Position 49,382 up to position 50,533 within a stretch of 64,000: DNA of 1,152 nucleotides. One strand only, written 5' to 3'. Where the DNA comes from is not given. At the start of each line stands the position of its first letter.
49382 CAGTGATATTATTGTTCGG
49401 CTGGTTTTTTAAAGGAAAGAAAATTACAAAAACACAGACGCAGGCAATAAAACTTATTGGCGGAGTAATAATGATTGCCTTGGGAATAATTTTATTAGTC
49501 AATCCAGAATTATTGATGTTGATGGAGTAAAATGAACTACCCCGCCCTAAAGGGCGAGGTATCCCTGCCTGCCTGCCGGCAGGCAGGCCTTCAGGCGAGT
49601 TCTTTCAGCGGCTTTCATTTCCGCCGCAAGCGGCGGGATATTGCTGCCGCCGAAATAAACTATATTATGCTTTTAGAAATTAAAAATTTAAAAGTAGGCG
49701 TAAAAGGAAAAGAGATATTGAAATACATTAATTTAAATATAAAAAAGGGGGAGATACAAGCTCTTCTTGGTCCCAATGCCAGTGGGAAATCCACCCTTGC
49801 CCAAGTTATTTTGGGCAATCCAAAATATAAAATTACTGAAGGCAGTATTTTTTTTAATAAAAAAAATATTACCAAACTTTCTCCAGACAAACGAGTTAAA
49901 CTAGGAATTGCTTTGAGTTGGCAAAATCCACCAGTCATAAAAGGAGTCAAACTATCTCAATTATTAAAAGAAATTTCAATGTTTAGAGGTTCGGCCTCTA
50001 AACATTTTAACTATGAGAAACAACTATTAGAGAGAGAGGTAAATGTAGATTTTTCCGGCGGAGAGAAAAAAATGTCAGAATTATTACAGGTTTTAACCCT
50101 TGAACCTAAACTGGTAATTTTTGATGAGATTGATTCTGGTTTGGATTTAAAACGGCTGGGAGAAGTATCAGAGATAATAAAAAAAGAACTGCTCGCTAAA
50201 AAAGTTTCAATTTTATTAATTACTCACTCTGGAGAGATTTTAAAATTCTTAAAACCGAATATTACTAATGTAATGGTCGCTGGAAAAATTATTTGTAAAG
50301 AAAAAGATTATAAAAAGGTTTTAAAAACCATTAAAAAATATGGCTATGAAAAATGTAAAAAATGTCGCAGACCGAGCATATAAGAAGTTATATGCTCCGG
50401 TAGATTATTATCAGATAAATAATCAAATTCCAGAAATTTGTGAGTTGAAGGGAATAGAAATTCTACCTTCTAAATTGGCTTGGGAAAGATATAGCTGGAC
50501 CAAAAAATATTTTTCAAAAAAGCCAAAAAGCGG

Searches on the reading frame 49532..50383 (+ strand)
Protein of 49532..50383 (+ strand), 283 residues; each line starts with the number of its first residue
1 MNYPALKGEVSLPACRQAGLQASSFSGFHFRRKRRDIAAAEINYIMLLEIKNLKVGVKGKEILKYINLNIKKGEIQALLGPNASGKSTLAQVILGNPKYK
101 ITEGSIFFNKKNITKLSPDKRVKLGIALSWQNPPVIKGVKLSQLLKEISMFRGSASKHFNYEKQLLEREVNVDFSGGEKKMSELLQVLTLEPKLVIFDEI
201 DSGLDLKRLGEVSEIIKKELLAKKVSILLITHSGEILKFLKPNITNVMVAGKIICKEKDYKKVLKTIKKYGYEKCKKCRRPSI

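Call 87: search_protein_families(library=pfam, proteins=[window:49532-50383:+], max_evalue=0.001)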
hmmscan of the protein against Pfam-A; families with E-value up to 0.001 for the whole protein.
window:49532-50383:+ (283 aa): 3 families
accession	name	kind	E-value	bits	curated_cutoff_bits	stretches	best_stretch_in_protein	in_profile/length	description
PF00005.33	ABC_tran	-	3.2e-18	67.1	25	1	63-199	1-134/137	ABC transporter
PF13304.12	AAA_21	-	5.3e-09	37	27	1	173-236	237-302/304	AAA domain, putative AbiEii toxin, Type IV TA system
PF02463.25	SMC_N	-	1.8e-08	34.6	40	1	74-244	25-209/220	RecF/RecN/SMC N terminal domain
